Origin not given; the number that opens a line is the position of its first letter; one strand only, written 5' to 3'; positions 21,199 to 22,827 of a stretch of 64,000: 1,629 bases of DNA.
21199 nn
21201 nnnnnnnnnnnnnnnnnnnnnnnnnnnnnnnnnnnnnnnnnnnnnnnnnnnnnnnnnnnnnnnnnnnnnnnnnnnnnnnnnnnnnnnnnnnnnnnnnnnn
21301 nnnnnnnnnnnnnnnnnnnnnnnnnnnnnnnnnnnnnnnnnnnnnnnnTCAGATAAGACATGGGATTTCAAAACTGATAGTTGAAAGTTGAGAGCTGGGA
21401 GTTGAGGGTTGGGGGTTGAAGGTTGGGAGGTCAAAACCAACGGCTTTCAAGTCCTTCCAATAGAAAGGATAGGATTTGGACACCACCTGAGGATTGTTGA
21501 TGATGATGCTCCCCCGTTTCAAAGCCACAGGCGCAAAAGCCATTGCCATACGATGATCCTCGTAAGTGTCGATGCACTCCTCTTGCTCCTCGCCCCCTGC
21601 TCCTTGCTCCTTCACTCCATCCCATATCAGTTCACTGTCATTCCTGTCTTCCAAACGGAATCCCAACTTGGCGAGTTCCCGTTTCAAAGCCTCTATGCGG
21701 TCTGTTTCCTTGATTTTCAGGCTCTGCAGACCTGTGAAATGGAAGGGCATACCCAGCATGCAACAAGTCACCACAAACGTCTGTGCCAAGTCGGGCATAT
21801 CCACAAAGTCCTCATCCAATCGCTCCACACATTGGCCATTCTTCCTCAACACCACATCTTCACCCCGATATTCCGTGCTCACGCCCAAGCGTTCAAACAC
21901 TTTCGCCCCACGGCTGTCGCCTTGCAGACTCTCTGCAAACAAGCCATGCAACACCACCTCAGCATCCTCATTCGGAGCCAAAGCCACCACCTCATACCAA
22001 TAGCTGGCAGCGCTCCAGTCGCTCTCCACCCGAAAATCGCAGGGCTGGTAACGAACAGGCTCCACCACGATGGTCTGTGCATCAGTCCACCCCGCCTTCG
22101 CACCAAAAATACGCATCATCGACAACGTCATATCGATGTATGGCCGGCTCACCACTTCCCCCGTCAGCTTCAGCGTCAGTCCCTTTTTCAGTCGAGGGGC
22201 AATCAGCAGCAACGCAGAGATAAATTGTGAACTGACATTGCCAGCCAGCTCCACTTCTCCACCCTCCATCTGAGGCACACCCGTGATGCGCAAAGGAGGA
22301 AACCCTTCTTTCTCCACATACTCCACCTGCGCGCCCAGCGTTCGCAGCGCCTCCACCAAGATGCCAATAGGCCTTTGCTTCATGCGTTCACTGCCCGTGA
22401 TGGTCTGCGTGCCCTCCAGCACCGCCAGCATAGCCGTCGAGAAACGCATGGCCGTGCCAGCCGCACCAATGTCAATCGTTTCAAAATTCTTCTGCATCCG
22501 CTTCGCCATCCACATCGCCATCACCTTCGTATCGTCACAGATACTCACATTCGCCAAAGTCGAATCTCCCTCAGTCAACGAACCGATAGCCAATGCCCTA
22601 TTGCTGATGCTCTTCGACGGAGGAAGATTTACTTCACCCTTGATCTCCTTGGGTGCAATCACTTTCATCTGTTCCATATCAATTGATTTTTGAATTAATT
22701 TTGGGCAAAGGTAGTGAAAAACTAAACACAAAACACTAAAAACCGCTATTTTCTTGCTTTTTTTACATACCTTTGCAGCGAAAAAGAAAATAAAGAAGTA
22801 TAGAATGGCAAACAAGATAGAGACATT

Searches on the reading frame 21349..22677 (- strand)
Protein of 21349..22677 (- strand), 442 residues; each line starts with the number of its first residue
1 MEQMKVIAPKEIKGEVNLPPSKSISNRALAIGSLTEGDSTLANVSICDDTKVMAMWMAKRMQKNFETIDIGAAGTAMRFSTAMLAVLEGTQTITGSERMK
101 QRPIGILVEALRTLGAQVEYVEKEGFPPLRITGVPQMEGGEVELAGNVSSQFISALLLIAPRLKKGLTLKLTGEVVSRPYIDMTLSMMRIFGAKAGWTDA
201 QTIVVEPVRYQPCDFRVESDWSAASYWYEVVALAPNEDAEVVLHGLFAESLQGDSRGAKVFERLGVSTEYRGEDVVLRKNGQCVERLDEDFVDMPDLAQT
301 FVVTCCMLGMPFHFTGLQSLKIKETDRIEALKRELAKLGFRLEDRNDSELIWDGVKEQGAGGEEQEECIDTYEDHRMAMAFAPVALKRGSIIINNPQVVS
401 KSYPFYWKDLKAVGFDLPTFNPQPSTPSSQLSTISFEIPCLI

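Call 32: search_solved_structures(query=window:21349-22677:-, show_alignments=2, max_evalue=1e-10)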
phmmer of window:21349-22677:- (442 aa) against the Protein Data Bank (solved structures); distinct sequences matched with E-value up to 1e-10: 39.
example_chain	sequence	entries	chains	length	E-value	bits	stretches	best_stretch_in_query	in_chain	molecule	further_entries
3nvs_A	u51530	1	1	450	1.4e-74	254.6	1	68-408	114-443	3-phosphoshikimate 1-carboxyvinyltransferase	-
5xwb_A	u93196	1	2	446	1.6e-68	234.6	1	68-412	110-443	3-phosphoshikimate 1-carboxyvinyltransferase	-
7tm4_A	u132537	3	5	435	2.1e-65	224.3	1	69-412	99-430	3-phosphoshikimate 1-carboxyvinyltransferase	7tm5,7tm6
2qfq_A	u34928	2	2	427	6.4e-64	219.5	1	69-412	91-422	3-phosphoshikimate 1-carboxyvinyltransferase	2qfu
2qfs_A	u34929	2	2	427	1.2e-63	218.6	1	69-412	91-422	3-phosphoshikimate 1-carboxyvinyltransferase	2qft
1g6s_A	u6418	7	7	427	2.3e-63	217.7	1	69-412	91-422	EPSP SYNTHASE | 3-phosphoshikimate 1-carboxyvinyltransferase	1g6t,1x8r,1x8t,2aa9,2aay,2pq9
1eps_A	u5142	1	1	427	3.5e-63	217.1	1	69-412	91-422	5-ENOL-PYRUVYL-3-PHOSPHATE SYNTHASE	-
3fk0_A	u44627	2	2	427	8e-63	215.9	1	69-412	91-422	3-phosphoshikimate 1-carboxyvinyltransferase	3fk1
1mi4_A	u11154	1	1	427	1.5e-62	215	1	69-412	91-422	5-enolpyruvylshikimate-3-phosphate synthase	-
3fjx_A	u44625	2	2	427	1.5e-62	214.9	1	69-412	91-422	3-phosphoshikimate 1-carboxyvinyltransferase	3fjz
1q36_A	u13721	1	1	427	2.9e-62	214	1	69-412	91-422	3-phosphoshikimate 1-carboxyvinyltransferase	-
8umj_A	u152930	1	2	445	1.6e-55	191.8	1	68-410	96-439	3-phosphoshikimate 1-carboxyvinyltransferase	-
8uml_A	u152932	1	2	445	4.4e-55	190.4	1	68-410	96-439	3-phosphoshikimate 1-carboxyvinyltransferase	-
8umn_A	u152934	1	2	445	5.9e-55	189.9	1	68-410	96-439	3-phosphoshikimate 1-carboxyvinyltransferase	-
8umk_A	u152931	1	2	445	5.9e-55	189.9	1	68-410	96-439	3-phosphoshikimate 1-carboxyvinyltransferase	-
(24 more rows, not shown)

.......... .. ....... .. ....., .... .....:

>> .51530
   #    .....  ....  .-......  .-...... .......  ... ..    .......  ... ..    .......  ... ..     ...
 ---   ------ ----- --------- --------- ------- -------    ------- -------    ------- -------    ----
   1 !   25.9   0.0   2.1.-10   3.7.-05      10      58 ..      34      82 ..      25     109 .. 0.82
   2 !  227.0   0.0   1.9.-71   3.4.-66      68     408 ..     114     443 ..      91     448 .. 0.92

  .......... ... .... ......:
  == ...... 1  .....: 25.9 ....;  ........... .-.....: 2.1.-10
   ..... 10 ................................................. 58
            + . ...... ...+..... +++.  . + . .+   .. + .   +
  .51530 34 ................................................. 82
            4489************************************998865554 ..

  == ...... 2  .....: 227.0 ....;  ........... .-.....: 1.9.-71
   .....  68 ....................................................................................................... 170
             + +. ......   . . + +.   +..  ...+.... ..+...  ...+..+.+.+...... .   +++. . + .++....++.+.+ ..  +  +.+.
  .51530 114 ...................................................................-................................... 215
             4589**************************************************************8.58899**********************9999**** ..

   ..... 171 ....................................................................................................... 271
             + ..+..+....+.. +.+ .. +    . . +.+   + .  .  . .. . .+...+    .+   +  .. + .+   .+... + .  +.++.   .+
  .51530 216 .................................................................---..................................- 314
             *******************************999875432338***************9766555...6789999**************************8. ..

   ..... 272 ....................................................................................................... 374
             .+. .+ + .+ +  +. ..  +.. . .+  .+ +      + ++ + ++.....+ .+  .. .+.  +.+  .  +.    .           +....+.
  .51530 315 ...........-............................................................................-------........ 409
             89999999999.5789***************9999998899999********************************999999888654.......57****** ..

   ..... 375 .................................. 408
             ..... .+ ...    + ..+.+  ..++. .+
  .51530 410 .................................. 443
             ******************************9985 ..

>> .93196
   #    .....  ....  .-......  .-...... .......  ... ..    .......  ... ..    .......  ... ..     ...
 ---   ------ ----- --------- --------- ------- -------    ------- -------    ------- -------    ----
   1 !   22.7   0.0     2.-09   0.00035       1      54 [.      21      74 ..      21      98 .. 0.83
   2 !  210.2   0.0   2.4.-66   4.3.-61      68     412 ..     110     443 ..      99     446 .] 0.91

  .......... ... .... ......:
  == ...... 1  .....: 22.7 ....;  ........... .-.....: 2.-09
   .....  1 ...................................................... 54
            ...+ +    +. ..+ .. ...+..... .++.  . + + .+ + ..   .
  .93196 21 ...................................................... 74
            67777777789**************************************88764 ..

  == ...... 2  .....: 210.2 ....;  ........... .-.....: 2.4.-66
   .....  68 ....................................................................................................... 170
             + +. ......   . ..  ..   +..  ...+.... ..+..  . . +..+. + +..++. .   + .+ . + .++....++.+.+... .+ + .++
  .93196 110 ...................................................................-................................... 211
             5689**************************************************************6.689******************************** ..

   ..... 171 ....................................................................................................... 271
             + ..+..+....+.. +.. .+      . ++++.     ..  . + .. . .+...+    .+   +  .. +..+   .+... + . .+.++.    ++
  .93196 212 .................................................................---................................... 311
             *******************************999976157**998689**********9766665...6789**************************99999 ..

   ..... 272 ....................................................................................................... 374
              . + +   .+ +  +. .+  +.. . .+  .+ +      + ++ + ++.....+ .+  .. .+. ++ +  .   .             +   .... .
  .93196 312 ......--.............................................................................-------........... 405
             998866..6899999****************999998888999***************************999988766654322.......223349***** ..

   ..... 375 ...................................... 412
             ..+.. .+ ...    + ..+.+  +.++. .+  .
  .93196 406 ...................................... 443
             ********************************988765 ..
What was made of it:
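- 21582..21612 (-): GRGCAAG array in frame in aroA (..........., aa 356-366), in the loop before the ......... motif. 7 aa longer than Vibrio AroA 3nvs at this loop (call 32).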

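Call 45: find_homologous_proteins(query=window:21349-22677:-, max_evalue=1e-40)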
Query window:21349-22677:- (442 aa): 8000 proteins with E <= 1e-40 among 8000 candidates; the best 120 are listed.
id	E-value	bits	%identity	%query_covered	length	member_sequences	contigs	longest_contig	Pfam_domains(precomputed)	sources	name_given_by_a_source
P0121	1.3e-290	981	99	100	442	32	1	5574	PF00275.26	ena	-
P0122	1.3e-235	800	87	94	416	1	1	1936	PF00275.26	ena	-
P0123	1.5e-206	704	77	94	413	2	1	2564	PF00275.26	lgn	-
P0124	5.0e-203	693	76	94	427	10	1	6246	PF00275.26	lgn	-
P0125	2.1e-194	664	73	93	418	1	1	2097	PF00275.26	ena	-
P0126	2.8e-194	664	73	94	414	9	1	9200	PF00275.26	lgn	-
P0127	4.3e-194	663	72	95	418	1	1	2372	PF00275.26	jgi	-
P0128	5.8e-194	663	73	93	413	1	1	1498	PF00275.26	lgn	-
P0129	1.1e-193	662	72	94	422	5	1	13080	PF00275.26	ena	-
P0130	1.5e-193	661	73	94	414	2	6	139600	PF00275.26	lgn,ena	-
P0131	2.8e-193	661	73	94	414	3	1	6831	PF00275.26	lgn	-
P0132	3.5e-193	660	72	93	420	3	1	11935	PF00275.26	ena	-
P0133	4.0e-193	660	73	93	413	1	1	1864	PF00275.26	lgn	-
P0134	8.7e-193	659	72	95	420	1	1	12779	PF00275.26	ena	-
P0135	2.0e-192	658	72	94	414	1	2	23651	PF00275.26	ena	-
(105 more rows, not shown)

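Call 47: find_encoding_contigs(protein=P0124, flank=2500, max_places=1)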
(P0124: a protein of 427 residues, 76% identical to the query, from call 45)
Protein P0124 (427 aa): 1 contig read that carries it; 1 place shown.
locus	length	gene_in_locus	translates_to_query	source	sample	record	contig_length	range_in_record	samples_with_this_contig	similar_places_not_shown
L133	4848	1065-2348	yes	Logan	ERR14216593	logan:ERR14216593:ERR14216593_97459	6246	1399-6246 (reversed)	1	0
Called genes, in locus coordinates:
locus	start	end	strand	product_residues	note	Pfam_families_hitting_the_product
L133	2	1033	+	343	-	?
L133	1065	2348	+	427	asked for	PF00275:EPSP_synthase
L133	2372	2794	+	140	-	-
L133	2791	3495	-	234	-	PF03309:Pan_kinase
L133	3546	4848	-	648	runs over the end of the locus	PF09972:DUF2207, PF20990:DUF2207_C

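Call 48: find_encoding_contigs(protein=P0122, flank=1000, max_places=1)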
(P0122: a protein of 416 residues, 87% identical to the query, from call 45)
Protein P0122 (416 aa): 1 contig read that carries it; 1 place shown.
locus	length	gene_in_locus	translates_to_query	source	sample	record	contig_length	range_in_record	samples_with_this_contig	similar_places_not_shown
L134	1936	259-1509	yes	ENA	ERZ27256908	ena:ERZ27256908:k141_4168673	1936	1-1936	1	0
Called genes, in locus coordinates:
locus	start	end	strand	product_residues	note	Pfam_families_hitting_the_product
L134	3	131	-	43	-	?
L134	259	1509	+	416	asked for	PF00275:EPSP_synthase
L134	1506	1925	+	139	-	-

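Call 50: find_encoding_contigs(protein=P0121, flank=3000, max_places=3)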
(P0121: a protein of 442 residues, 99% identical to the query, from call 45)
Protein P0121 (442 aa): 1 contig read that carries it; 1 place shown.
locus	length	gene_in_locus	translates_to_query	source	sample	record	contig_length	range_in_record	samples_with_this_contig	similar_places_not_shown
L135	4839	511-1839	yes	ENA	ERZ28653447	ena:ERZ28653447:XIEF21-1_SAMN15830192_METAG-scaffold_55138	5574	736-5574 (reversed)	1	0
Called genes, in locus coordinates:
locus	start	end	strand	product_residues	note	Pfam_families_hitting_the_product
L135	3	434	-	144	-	?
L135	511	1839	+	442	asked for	PF00275:EPSP_synthase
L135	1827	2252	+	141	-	-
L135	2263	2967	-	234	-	PF03309:Pan_kinase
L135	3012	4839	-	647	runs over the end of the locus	PF09972:DUF2207, PF20990:DUF2207_C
